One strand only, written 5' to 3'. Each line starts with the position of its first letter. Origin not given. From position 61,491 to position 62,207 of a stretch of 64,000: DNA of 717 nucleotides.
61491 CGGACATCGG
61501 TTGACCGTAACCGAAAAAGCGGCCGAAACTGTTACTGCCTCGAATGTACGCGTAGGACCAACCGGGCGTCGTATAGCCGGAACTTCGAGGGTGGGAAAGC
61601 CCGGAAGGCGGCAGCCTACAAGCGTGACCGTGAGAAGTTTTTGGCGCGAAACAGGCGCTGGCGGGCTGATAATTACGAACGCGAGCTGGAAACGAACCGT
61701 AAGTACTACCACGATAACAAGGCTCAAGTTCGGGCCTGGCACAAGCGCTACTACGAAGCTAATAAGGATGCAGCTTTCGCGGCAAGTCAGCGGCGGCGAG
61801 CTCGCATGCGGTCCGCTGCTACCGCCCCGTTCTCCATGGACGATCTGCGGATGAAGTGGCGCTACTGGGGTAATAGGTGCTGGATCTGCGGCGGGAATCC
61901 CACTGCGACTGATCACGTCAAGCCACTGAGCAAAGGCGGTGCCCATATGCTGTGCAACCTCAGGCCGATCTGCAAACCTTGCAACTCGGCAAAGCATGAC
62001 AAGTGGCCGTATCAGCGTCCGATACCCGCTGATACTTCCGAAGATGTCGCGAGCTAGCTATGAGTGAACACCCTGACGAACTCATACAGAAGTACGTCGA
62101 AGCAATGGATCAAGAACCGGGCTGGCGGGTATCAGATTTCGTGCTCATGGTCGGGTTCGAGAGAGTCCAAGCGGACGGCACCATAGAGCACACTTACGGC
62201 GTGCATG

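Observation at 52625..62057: Tn7-like transposon with perfect 5-bp TSD inserted in a phage HNH endonuclease gene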

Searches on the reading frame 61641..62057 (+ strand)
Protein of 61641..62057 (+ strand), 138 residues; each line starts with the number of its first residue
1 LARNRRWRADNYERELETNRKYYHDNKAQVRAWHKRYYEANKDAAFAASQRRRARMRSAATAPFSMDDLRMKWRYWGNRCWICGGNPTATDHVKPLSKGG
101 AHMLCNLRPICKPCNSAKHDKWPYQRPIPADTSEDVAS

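Call 78: find_encoding_contigs(protein=window:61641-62057:+, flank=1500, max_places=10)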
Protein window:61641-62057:+ (138 aa): 11 contigs read that carry it; 5 places shown.
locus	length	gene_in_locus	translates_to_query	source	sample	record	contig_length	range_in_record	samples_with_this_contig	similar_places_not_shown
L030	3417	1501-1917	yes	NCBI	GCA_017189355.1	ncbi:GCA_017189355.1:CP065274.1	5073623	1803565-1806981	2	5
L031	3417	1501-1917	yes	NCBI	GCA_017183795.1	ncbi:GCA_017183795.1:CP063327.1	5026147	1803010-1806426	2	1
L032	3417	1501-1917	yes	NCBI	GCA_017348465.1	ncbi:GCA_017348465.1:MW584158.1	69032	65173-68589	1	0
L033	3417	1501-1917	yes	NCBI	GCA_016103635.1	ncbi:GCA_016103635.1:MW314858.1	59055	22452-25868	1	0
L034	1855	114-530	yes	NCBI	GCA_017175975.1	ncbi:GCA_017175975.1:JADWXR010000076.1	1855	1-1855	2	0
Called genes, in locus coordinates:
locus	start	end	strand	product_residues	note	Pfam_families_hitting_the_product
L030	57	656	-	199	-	PF19457:DUF5994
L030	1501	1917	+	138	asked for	PF01844:HNH, PF14279:HNH_5 (weak)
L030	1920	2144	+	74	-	PF23850:DUF7213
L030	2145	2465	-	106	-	-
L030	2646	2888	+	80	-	PF24202:DUF7427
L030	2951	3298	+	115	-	PF10874:DUF2746 (faint)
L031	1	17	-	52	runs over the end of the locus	PF19826:DUF6307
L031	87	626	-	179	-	PF19457:DUF5994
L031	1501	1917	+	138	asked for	PF01844:HNH, PF14279:HNH_5 (weak)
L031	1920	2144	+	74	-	PF23850:DUF7213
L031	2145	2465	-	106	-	-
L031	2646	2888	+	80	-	PF24202:DUF7427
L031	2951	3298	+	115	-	PF10874:DUF2746 (faint)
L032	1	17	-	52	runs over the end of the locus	PF19826:DUF6307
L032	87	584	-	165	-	PF19457:DUF5994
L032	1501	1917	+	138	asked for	PF01844:HNH, PF14279:HNH_5 (weak)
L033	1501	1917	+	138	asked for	PF01844:HNH, PF14279:HNH_5 (weak)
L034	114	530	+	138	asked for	PF01844:HNH, PF14279:HNH_5 (weak)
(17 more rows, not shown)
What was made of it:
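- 61502..62057 (+): 3' part of the interrupted HNH endonuclease gene. The 138-aa C-terminal fragment carries Pfam HNH (call 78).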
